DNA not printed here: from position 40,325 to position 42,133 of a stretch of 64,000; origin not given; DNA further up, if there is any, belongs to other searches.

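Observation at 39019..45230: MtrA/MtrB-like two-component operon followed by three separate exported beta-propeller proteins where actinobacteria normally carry one LpqB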

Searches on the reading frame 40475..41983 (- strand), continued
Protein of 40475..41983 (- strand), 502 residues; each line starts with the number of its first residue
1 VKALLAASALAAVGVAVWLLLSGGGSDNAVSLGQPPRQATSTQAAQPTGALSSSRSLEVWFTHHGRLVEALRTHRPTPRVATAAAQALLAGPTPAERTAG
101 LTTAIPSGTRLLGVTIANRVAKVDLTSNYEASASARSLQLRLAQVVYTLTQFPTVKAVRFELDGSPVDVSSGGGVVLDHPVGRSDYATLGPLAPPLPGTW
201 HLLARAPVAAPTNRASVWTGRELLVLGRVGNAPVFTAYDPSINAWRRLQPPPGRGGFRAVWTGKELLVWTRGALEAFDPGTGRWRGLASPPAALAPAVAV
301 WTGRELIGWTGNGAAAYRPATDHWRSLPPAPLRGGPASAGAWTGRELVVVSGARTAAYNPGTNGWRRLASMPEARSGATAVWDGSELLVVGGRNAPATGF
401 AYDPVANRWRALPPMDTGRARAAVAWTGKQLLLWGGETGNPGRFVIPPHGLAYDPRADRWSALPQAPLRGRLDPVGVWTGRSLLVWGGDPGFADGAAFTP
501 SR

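Call 15: find_related_loci(query=A1, collection=genome_contigs, flank=8000)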
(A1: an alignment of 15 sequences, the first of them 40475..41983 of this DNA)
Query A1 (502 aa) in genome_contigs; peptide patterns used: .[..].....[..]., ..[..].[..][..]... (x = any residue, [..] = any of these).
596 stretches matched a pattern; 563 encode a relative of the query (tblastn E <= 1e-3); the best 80 are kept; 75 distinct loci.
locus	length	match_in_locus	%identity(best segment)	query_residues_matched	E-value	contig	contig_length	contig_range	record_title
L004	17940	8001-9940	78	1-500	0e+0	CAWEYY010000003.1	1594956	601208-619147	MAG: uncultured Actinomycetes bacterium isolate MFD05942.bin.1.36 genome assembly, contig: contig_6808, whole genome sho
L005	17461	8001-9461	77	17-501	0e+0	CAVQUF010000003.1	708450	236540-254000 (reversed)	MAG: uncultured Actinomycetes bacterium isolate MFD10007.bin.1.123 genome assembly, contig: contig_27899, whole genome s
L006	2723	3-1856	63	18-501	0e+0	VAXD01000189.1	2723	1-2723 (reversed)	MAG: Actinobacteria bacterium isolate AC_23 14_1009_16_30cm_scaffold_148806, whole genome shotgun sequence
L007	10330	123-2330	63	19-502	6e-174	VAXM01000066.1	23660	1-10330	MAG: Actinobacteria bacterium isolate AC_32 14_1009_16_40cm_scaffold_16768, whole genome shotgun sequence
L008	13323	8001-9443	62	25-501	6e-169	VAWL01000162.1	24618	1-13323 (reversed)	MAG: Actinobacteria bacterium isolate AC_5 14_0929_05_20cm_scaffold_1228, whole genome shotgun sequence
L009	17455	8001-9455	60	2-502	4e-165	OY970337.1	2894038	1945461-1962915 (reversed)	MAG: uncultured Actinomycetes bacterium isolate MFD07639.bin.2.3 genome assembly, chromosome: 1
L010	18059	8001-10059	60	1-501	3e-163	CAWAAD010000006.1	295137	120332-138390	MAG: uncultured Actinomycetes bacterium isolate MFD01721.bin.2.180 genome assembly, contig: contig_46838, whole genome s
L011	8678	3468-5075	54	1-501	1e-160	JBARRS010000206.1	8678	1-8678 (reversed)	MAG: Gaiellaceae bacterium isolate MFD13499_ilm_asm_bin15 k127_556481, whole genome shotgun sequence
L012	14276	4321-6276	56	1-501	2e-153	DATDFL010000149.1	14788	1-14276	MAG TPA_asm: Gaiellaceae bacterium isolate SMAG_U225 k141_1098018, whole genome shotgun sequence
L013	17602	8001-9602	48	5-501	6e-138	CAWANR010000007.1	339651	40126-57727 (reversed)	MAG: uncultured Actinomycetes bacterium isolate MFD02809.bin.2.80 genome assembly, contig: contig_73645, whole genome sh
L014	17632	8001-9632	52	5-502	1e-135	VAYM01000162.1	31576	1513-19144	MAG: Actinobacteria bacterium isolate AC_58 14_0919_09_20cm_scaffold_976, whole genome shotgun sequence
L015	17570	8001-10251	48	1-501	4e-129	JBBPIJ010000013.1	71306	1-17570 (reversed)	MAG: Actinomycetota bacterium isolate BPF1-28-30_bin_2 NODE_46_length_71306_cov_51.360711, whole genome shotgun sequence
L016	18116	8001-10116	74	1-502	0e+0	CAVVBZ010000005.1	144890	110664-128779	MAG: uncultured Actinomycetes bacterium isolate MFD02809.bin.3.174 genome assembly, contig: contig_145480, whole genome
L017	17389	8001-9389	62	26-502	2e-164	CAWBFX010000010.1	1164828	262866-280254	MAG: uncultured Actinomycetes bacterium isolate MFD08669.bin.2.35 genome assembly, contig: contig_9904, whole genome sho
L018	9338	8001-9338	48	1-502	4e-114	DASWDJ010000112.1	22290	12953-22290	MAG TPA_asm: Gaiellaceae bacterium isolate SMAG_U2732 k141_1263213, whole genome shotgun sequence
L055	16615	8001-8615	44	1-191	3e-41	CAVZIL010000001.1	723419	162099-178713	MAG: uncultured Actinomycetes bacterium isolate MFD00962.bin.2.37 genome assembly, contig: contig_114163, whole genome s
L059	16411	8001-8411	54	56-192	1e-38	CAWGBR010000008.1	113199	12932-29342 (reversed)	MAG: uncultured Thermoleophilia bacterium isolate MFD06229.bin.2.40 genome assembly, contig: contig_27389, whole genome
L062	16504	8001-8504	49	30-194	1e-38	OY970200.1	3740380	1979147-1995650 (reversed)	MAG: uncultured Acidimicrobiia bacterium isolate MFD03066.bin.1.45 genome assembly, chromosome: 1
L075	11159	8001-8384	59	61-186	2e-34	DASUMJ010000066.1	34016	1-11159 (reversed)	MAG TPA_asm: Candidatus Limnocylindrales bacterium isolate SMAG_U1568 k141_858282, whole genome shotgun sequence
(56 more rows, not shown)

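Call 33: search_solved_structures(query=window:40475-41983:-, max_evalue=1)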
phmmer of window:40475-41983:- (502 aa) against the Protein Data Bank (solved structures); distinct sequences matched with E-value up to 1: 97 (the best 60 are shown).
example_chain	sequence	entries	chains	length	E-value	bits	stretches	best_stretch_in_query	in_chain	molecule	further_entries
7on6_A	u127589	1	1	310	5.2e-28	101.2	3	355-496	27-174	SAKe6AE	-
7on8_A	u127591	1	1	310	3.5e-24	88.5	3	357-477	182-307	SAKe6AR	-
8pju_A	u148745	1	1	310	9.3e-23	83.8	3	356-497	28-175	SAKe6DEtal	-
8pjz_A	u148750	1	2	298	1.2e-22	83.5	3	356-478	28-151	SAKe6EEtal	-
7op4_A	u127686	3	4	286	1.9e-21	79.5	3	356-484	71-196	SAKe6BE-3HH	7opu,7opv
8pjy_A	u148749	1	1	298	6.6e-20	74.4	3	356-441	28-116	SAKe6EEref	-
8pjw_A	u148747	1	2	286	2.6e-19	72.5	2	356-465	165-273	SAKe6FE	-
8cia_B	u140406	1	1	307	3e-19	72.2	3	325-440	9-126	Kelch like family member 20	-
8cia_A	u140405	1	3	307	3.1e-19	72.2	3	325-440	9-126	Kelch-like protein 20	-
8cia_E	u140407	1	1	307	3.1e-19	72.2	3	325-440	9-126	Kelch like family member 20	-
6gy5_A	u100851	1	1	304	3.2e-19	72.2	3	325-439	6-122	Kelch-like protein 20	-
5yq4_A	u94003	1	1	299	3.4e-19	72.1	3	325-439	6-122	Kelch-like protein 20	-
8pjs_A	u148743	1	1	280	4e-19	71.8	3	355-437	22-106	SAKeCEref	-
7ona_A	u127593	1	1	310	6.4e-19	71.2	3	356-468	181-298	SAKe6AC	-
7pvp_A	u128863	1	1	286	9.4e-19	70.6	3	356-440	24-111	SAKe6BC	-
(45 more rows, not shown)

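Call 45: predict_structure(alignment_id=A2)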
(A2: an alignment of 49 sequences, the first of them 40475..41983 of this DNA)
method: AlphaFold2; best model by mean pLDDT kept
length: 502 residues; sequences in the alignment: 49
mean_pLDDT: 84.1   pTM: 0.75
mean pLDDT of the five models: 84.1, 83.2, 81.7, 80.8, 80.1
residues with pLDDT >= 90: 286; 70-90: 150; 50-70: 27; < 50: 39
segments of 3 or more residues with pLDDT < 50: 18-54
pLDDT, mean of each block of 10 residues (from residue 1): 57 50 28 28 28 63 86 79 93 83 91 93 92 83 93 89 86 71 87 84 94 92 93 94 96 82 94 92 93 82 93 90 94 89 96 95 96 94 97 92 97 87 95 88 77 93 86 93 91 92 83
secondary structure, 60 per line:
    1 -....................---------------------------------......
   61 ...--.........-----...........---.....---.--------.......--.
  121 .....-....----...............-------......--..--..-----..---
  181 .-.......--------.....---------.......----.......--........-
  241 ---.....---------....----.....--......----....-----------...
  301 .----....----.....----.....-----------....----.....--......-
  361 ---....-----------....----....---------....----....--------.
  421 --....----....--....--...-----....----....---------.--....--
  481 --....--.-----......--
elements in order: H2-21 E55-63 E66-74 H80-90 H94-98 E111-117 E120-125 H127-130 H135-149 E157-162 H183-189 E198-202 E212-218 E223-229 E232-239 E244-248 E258-261 E266-270 E273-278 E283-286 E298-301 E306-309 E314-318 E323-327 E339-342 E347-351 E354-359 E364-367 E379-382 E387-390 E400-403 E408-411 E423-426 E431-434 E437-440 E443-445 E451-454 E459-462 E475-478 E483-486 E495-500

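Call 49: fold_search(model_id=the predicted structure, library=pdb)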
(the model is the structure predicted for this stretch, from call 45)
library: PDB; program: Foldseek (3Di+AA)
matches with E <= 10: 1778; with E <= 0.001: 1352
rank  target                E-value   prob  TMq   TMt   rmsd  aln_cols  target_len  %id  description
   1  8pjr                  2.1e-16  1.00  0.40  0.67   4.9       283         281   24  Crystal structure of the SAKe6AC-LB protein (released 2024-07-10)
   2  7pvp                  3.0e-16  1.00  0.39  0.65   6.1       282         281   24  Crystal structure of the SAKe6BC designer protein (released 2023-01-18)
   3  7ona                  3.8e-16  1.00  0.38  0.65   4.3       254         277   24  Crystal structure of the computationally designed SAKe6AC protein (released 2022-12-14)
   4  8pjs                  5.8e-16  1.00  0.38  0.66   4.5       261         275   22  Crystal structure of the computationally designed SAKe6CEref protein (released 2024-07-10)
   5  7on6                  6.1e-16  1.00  0.39  0.61   4.6       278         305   23  Crystal structure of the computationally designed SAKe6AE protein (released 2022-12-14)
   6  7onh_B                8.2e-16  1.00  0.39  0.59   5.9       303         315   21  Crystal structure of the computationally designed SAKe6BE-L3 protein (released 2022-12-14)
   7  7opu                  8.7e-16  1.00  0.40  0.66   4.8       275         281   23  Self-assembled crystal structure of the computationally designed SAKe6BE-3HH protein (released 2022-12-14)
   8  8pjy                  1.2e-15  1.00  0.38  0.62   4.7       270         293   23  Crystal structure of the computationally designed SAKe6EEref protein (released 2024-07-10)
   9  7on7_B                1.2e-15  1.00  0.40  0.69   5.5       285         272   21  Crystal structure of the computationally designed SAKe6BE-L2 protein (released 2022-12-14)
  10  7on8                  1.6e-15  1.00  0.40  0.63   4.6       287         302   23  Crystal structure of the computationally designed SAKe6AR protein (released 2022-12-14)
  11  7on7_A                2.1e-15  1.00  0.40  0.68   4.5       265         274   22  Crystal structure of the computationally designed SAKe6BE-L2 protein (released 2022-12-14)
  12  7q58                  3.1e-15  1.00  0.39  0.66   4.9       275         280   24  Crystal structure of the SAKe6BR designer protein (released 2023-02-22)
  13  7onh_A                3.6e-15  1.00  0.40  0.60   5.2       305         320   20  Crystal structure of the computationally designed SAKe6BE-L3 protein (released 2022-12-14)
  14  8pjw_A                4.4e-15  1.00  0.40  0.66   4.7       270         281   24  Crystal structure of the computationally designed SAKe6FE protein (released 2024-07-10)
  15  4ch9_A                5.7e-15  1.00  0.40  0.65   5.6       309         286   20  Crystal structure of the human KLHL3 Kelch domain in complex with a WNK4 peptide (released 2014-01-08)
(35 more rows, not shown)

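Call 72: search_protein_families(library=pfam, proteins=[L062:1433-2794:+, L062:3012-5597:+, L062:10672-12792:+, L062:12974-13741:+, L062:13760-14788:-, L062:14788-15753:-, L075:8796-10259:+, L075:2649-3656:-, L075:1658-2422:+, L075:10396-10932:-], max_evalue=0.0001)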
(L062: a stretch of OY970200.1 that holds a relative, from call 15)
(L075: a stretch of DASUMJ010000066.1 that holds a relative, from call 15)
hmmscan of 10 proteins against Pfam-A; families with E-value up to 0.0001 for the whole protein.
L062:1433-2794:+ (453 aa): 0 families

L062:3012-5597:+ (861 aa): 5 families
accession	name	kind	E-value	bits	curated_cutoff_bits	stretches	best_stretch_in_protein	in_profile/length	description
PF08482.15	HrpB_C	-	7.8e-45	152.9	25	1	726-855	1-133/133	ATP-dependent helicase C-terminal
PF00271.37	Helicase_C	-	1.1e-13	51.8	23.5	1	257-376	11-110/110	Helicase conserved C-terminal domain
PF00270.35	DEAD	-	2.1e-09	37.8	26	1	62-205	13-162/167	DEAD/DEAH box helicase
PF04408.29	HA2_N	-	6.7e-07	29.7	21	1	439-465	3-29/29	Helicase associated domain (HA2), winged-helix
PF04851.21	ResIII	-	4.9e-05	23.7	22.5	0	62-173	22-139/164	Type III restriction enzyme, res subunit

L062:10672-12792:+ (706 aa): 3 families
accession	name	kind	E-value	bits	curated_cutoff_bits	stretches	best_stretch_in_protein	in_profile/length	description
PF06831.19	H2TH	-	1.2e-19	70.5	34.7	1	560-648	1-87/93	Formamidopyrimidine-DNA glycosylase H2TH domain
PF01149.29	Fapy_DNA_glyco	-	2.1e-10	41.7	25.5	1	439-533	1-103/117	Formamidopyrimidine-DNA glycosylase N-terminal domain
PF06827.20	zf-FPG_IleRS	-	8.3e-06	26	21.3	1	677-705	1-29/30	Zinc finger found in FPG and IleRS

L062:12974-13741:+ (255 aa): 1 family
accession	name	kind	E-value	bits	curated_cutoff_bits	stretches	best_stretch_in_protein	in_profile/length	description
PF03358.20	FMN_red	-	1.7e-12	47.6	24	1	39-179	8-142/152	NADPH-dependent FMN reductase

L062:13760-14788:- (342 aa): 4 families
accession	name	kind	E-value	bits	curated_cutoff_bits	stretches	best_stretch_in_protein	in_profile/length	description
PF08240.17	ADH_N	-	2.3e-25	89.3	23.5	1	24-136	1-103/104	Alcohol dehydrogenase GroES-like domain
PF00107.32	ADH_zinc_N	-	1.4e-24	86.9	31.8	1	174-303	1-128/129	Zinc-binding dehydrogenase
PF16912.11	Glu_dehyd_C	-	3.2e-13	50.1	34.9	1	153-328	20-201/211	Glucose dehydrogenase C-terminus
PF13602.12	ADH_zinc_N_2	-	8.8e-07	30.4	27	1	207-338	1-134/134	Zinc-binding dehydrogenase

L062:14788-15753:- (321 aa): 1 family
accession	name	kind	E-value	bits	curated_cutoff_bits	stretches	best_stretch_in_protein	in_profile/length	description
PF00155.27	Aminotran_1_2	-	1.1e-55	189.7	19.7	1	5-310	35-361/361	Aminotransferase class I and II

L075:8796-10259:+ (487 aa): 2 families
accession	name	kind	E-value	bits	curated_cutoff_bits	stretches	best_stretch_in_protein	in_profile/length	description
PF01565.28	FAD_binding_4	-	3.9e-30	104.8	26.4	1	66-200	1-138/139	FAD binding domain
PF08031.17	BBE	-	3.4e-10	40.2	20.6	1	432-477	1-45/45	Berberine and berberine like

L075:2649-3656:- (335 aa): 1 family
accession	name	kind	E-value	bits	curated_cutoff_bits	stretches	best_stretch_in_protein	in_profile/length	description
PF06993.17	DUF1304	-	4.2e-26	91.5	26.9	1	215-326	1-108/110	Protein of unknown function (DUF1304)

L075:1658-2422:+ (254 aa): 4 families
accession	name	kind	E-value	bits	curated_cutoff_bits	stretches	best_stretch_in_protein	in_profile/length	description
PF00583.31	Acetyltransf_1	-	5.8e-16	59.2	20.7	1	148-240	18-116/116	Acetyltransferase (GNAT) family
PF13508.13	Acetyltransf_7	-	5.2e-09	36.8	27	1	159-241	2-83/84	Acetyltransferase (GNAT) domain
PF08445.16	FR47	-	1.2e-07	32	22.1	1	183-243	21-80/86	FR47-like protein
PF13673.13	Acetyltransf_10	-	3.3e-06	27.5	23.6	1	154-243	25-110/128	Acetyltransferase (GNAT) domain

L075:10396-10932:- (178 aa): 0 families

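Call 73: search_protein_families(library=pfam, proteins=[L059:70-2739:+, L059:2890-4092:-, L059:4143-4871:+, L059:8752-9924:-, L059:10563-11744:+, L055:9-2429:+, L055:2766-3533:+, L055:4710-5960:-, L055:9287-10045:+, L055:11506-12633:-], max_evalue=0.0001)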
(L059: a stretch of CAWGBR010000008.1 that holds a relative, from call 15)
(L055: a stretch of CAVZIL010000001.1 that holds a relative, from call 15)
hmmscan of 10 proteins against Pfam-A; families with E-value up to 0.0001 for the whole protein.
L059:70-2739:+ (889 aa): 4 families
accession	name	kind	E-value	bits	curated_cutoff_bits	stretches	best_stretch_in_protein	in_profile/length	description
PF20256.3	MoCoBD_2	-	1.4e-83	281.1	27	1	261-550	2-283/283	Molybdopterin cofactor-binding domain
PF00941.27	FAD_binding_5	-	3.1e-53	180.5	27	1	621-789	2-169/170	FAD binding domain in molybdopterin dehydrogenase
PF03450.22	CO_deh_flav_C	-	2.1e-16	60.4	25.5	1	796-886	2-101/102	CO dehydrogenase flavoprotein C-terminal domain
PF02738.23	MoCoBD_1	-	1e-05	25.2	27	1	207-235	216-244/244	Molybdopterin cofactor-binding domain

L059:2890-4092:- (400 aa): 1 family
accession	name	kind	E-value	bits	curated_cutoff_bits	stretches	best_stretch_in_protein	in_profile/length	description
PF00484.24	Pro_CA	-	7.8e-13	49.4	25.7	1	268-335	2-73/156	Carbonic anhydrase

L059:4143-4871:+ (242 aa): 4 families
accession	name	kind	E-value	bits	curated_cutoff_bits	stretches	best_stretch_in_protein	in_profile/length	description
PF13561.12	adh_short_C2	-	6.4e-61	206.4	27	1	19-234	3-236/236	Enoyl-(Acyl carrier protein) reductase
PF00106.31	adh_short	-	8.4e-50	169.4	26.6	2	49-184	57-192/195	short chain dehydrogenase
PF08659.16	KR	-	3.9e-11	43.6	22.6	1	30-154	48-162/180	KR domain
PF01370.27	Epimerase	-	1e-05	25.5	20.9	1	14-110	2-106/240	NAD dependent epimerase/dehydratase family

L059:8752-9924:- (390 aa): 0 families

L059:10563-11744:+ (393 aa): 3 families
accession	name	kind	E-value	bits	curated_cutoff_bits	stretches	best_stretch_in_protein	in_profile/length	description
PF00903.31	Glyoxalase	-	1.4e-20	74.3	20.6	2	116-225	4-121/121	Glyoxalase/Bleomycin resistance protein/Dioxygenase superfamily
PF22677.2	Ble-like_N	-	5.4e-08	32.9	24.5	0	275-299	4-28/41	Bleomycin resistance protein-like N-terminal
PF18029.7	Glyoxalase_6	-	6.1e-07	30.5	23.6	0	119-223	4-103/106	Glyoxalase-like domain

L055:9-2429:+ (806 aa): 3 families
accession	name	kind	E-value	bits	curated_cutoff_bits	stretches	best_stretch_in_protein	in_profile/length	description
PF00211.25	Guanylate_cyc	-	6.6e-20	71.9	21.9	1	613-786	5-181/183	Adenylate and Guanylate cyclase catalytic domain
PF13738.12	Pyr_redox_3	-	3.8e-15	56.3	30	1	3-191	117-305/305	Pyridine nucleotide-disulphide oxidoreductase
PF17159.10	MASE3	-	2e-05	24.8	31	1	377-588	9-218/226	Membrane-associated sensor domain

L055:2766-3533:+ (255 aa): 3 families
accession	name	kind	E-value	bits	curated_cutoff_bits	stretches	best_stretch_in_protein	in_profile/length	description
PF12706.13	Lactamase_B_2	-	1.1e-24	87.6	27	1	44-221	2-200/200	Beta-lactamase superfamily domain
PF13483.12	Lactamase_B_3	-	2.8e-19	70.1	24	1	27-220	2-160/160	Beta-lactamase superfamily domain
PF00753.33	Lactamase_B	-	6.7e-13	49.5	22.7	1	60-220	38-196/196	Metallo-beta-lactamase superfamily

L055:4710-5960:- (416 aa): 4 families
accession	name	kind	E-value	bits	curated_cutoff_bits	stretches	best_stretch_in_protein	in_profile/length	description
PF10609.15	ParA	-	5.9e-86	288.3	27.1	1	153-396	3-245/246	NUBPL iron-transfer P-loop NTPase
PF01883.24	FeS_assembly_P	-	1.9e-22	79.7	23.5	1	48-118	1-72/73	Iron-sulfur cluster assembly protein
PF01656.29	CbiA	-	7.4e-11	42.5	25.4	1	156-376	1-125/125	CobQ/CobB/MinD/ParA nucleotide binding domain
PF13614.12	AAA_31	-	1.7e-05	25.3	27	1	154-192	2-40/177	AAA domain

L055:9287-10045:+ (252 aa): 2 families
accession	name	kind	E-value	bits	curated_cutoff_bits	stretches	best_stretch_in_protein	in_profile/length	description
PF03734.19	YkuD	-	5e-26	92.5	23.4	1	120-249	4-146/146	L,D-transpeptidase catalytic domain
PF12229.13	PG_binding_4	-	7.5e-05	23.3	22.1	0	9-95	9-111/117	Putative peptidoglycan binding domain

L055:11506-12633:- (375 aa): 1 family
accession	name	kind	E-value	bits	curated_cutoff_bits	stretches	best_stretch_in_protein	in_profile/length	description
PF06245.16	DUF1015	-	1.1e-58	199.2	25.8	1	10-246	1-265/325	Protein of unknown function (DUF1015)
